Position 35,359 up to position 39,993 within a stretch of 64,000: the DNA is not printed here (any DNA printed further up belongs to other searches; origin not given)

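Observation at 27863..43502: tRNA-adjacent, co-oriented 8-gene cluster: three large domain-less proteins with a MinD/ParA-like ATPase module, followed by four secreted/surface proteins. Candidate novel surface-structure or adhesion system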

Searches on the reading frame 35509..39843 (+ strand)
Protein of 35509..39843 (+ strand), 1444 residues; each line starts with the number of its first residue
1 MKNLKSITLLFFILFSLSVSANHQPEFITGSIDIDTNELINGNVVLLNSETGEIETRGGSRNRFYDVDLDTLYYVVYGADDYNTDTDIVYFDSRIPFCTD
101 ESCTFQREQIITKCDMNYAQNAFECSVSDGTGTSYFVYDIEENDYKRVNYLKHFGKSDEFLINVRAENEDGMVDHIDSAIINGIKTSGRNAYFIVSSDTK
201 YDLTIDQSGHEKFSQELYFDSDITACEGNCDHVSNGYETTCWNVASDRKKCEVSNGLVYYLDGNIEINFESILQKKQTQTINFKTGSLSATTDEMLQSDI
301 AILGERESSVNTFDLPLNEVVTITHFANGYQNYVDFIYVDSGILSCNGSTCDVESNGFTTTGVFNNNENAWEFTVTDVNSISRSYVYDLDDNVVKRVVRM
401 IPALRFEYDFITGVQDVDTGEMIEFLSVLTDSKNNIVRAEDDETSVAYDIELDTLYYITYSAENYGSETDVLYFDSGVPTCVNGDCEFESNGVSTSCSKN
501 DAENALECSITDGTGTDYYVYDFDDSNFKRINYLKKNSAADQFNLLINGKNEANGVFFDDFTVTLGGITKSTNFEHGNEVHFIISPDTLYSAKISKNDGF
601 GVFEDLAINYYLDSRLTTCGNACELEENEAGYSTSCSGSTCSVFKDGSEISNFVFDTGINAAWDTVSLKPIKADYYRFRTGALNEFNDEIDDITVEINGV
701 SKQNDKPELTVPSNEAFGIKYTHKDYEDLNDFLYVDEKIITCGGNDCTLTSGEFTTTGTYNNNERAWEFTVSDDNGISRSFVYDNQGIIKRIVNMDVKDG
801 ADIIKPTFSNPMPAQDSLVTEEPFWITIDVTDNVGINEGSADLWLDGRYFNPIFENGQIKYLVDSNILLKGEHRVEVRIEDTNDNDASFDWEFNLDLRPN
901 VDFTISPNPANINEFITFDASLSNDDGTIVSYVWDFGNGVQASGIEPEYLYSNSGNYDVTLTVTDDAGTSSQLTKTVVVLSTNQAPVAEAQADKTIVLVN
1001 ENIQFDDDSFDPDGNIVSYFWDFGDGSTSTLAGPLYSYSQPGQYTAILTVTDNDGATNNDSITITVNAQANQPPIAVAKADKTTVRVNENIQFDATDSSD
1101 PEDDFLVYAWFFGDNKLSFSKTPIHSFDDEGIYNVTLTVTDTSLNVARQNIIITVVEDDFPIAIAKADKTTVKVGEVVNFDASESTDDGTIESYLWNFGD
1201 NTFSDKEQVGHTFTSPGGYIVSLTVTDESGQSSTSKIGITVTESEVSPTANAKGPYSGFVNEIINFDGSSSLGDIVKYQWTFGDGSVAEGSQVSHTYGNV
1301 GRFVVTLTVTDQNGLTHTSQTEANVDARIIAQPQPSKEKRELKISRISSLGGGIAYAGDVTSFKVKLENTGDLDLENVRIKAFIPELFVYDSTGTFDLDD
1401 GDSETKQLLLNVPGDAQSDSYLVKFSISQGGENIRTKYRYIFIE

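Call 8: search_protein_families(library=pfam, proteins=[window:35509-39843:+], max_evalue=0.1)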
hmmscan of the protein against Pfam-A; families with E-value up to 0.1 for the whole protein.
window:35509-39843:+ (1444 aa): 12 families
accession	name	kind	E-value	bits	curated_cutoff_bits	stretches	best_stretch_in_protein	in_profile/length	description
PF18911.6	PKD_4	-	2.5e-95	313.1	27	5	983-1066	1-85/85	PKD domain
PF00801.26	PKD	-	8.2e-62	205.6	23.5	5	903-978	4-80/80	PKD domain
PF22352.2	K319L-like_PKD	-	2.2e-26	92.1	27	5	990-1066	1-84/84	K319L-like, PKD domain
PF18981.6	InlK_D3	-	1.9e-06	28.3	25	0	1212-1241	45-75/75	Internalin K domain (D3/D4)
PF15418.12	DUF4625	-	6.8e-05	23.6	27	0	954-978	105-129/131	Domain of unknown function (DUF4625)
PF16370.11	MetallophosC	-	0.0012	19.4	29.7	0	128-169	25-64/168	C terminal of Calcineurin-like phosphoesterase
PF05345.18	He_PIG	-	0.0015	19.4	24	1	1025-1067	55-96/96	Putative Ig domain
PF21027.3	Sde0182_C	-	0.0032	18.5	27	1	1091-1155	2-65/83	Cellulose-binding protein Sde0182, C-terminal domain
PF17963.7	Big_9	-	0.0088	17.4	23.6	2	1071-1154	1-89/89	Bacterial Ig domain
PF19469.4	DUF6006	-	0.014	15.4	26.3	0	335-372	51-87/140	Family of unknown function (DUF6006)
PF23524.2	MGAT4A_C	-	0.039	14.7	42.9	0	669-709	42-76/129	MGAT4 C-terminal domain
PF08329.16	ChitinaseA_N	-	0.039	14.1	21.2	0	947-983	75-111/133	Chitinase A, N-terminal domain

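Call 9: search_protein_families(library=ncbifam, proteins=[window:35509-39843:+], max_evalue=1)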
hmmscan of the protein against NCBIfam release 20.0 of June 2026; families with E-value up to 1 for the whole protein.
window:35509-39843:+ (1444 aa): 9 families
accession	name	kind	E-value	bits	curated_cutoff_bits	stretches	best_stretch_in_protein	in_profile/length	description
TIGR00864.1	PCC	subfamily_domain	1.4e-21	74.7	1861.4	2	1019-1314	1254-1548/2700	polycystin cation channel protein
NF058578.1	CPR_pilus_PamR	equivalog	6.1e-10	38.4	300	3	943-979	202-238/297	pilus system RbmA-like protein PamR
NF033932.1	LapB_rpt_80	domain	2.9e-08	33.9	45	3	955-996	1-42/83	LapB repeat-containing protein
TIGR01451.2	B_ant_repeat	repeat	0.005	16.8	24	1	1355-1385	8-38/53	DUF11 type repeat protein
NF012211.1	tand_rpt_95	domain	0.014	15.3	90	1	954-991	59-96/98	tandem-95 repeat protein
NF041112.1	chap_CsgH_alph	subfamily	0.035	14.2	35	0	1025-1058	54-87/91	curli-like amyloid fiber formation chaperone CsgH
NF033945.1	AcrIIA2_fam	subfamily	0.14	12.4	40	1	681-742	9-72/118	AcrIIA2 family anti-CRISPR protein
TIGR02331.1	rib_alpha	repeat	0.39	11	35.25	0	1039-1069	39-69/80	Rib/alpha/Esp repeat surface protein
NF007621.2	PRK10276.1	subfamily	0.48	10.5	110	1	1125-1167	37-79/115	translesion error-prone DNA polymerase V autoproteolytic subunit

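Call 10: search_protein_families(library=phrogs, proteins=[window:35509-39843:+], max_evalue=1)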
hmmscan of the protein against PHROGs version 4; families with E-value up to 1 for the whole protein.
window:35509-39843:+ (1444 aa): 3 families
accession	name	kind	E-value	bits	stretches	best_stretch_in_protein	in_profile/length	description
phrog_8590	-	unknown function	0.014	16.4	1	681-742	12-75/121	-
phrog_10470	-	DNA, RNA and nucleotide metabolism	0.16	12.8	0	1129-1162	3-36/79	UmuD-like protein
phrog_19935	-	DNA, RNA and nucleotide metabolism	0.38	11.8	0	1357-1412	38-92/116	RNA-binding protein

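Call 11: search_protein_families(library=padloc, proteins=[window:35509-39843:+], max_evalue=1)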
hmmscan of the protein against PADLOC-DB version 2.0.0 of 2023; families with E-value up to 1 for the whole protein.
window:35509-39843:+ (1444 aa): 0 families
